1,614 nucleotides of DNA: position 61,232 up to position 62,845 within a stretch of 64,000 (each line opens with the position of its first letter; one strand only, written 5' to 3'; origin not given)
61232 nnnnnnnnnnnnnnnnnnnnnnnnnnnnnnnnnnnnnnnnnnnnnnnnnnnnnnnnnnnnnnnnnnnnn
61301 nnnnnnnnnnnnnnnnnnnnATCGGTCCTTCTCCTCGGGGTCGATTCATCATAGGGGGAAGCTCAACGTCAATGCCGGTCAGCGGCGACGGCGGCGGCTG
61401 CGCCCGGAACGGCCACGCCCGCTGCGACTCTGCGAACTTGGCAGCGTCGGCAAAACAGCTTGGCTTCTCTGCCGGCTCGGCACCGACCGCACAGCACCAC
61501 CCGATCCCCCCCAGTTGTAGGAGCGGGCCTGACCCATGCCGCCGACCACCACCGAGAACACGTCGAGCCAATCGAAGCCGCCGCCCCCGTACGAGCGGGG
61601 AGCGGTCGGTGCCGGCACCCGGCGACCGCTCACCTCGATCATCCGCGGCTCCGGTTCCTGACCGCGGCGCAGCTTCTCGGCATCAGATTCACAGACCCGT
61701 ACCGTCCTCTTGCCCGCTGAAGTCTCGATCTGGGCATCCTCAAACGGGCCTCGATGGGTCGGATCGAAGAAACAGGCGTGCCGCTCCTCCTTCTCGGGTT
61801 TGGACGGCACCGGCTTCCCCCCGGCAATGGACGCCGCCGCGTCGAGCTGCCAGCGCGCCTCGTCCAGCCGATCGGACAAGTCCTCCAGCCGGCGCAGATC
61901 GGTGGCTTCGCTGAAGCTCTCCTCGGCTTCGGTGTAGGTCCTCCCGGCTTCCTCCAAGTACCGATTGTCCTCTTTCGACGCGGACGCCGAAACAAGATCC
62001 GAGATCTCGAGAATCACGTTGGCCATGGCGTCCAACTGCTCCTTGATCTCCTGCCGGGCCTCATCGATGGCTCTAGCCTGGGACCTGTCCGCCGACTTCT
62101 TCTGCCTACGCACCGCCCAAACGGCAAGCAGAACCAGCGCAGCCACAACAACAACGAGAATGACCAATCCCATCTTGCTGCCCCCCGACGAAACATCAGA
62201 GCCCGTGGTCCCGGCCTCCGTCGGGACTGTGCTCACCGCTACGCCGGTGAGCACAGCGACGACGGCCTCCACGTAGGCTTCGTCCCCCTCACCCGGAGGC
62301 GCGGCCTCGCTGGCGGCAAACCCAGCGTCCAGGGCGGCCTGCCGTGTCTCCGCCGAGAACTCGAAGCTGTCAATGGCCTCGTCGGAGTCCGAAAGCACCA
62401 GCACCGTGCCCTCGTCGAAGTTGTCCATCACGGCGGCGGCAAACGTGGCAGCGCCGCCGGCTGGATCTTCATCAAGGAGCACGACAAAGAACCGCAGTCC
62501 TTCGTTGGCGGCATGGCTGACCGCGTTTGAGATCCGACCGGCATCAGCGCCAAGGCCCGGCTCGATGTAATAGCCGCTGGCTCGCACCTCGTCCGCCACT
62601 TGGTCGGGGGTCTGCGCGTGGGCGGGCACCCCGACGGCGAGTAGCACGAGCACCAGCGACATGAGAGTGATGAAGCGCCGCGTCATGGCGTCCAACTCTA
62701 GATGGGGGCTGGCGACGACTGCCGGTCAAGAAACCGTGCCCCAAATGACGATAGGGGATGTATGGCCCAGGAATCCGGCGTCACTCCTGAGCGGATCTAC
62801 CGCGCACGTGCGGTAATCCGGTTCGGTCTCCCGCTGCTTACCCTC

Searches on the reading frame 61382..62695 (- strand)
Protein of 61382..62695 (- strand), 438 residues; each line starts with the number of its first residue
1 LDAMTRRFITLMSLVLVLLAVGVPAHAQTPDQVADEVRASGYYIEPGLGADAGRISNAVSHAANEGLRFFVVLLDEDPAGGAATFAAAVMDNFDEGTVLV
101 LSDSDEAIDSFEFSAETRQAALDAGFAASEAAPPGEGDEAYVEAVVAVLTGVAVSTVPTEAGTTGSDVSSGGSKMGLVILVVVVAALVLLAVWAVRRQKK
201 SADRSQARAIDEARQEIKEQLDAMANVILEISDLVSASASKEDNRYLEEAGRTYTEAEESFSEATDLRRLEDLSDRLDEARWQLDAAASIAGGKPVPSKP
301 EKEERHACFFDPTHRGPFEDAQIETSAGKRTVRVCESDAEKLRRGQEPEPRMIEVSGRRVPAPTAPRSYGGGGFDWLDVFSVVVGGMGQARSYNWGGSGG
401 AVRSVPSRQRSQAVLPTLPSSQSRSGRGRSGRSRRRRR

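Call 22: search_protein_families(library=pfam, proteins=[window:61382-62695:-], max_evalue=0.001)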
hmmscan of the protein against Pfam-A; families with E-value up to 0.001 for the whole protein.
window:61382-62695:- (438 aa): 1 family
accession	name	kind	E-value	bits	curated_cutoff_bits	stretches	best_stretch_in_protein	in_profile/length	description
PF20381.4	Rv1476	-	3.4e-06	27.4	26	1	30-124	8-99/156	Membrane protein Rv1476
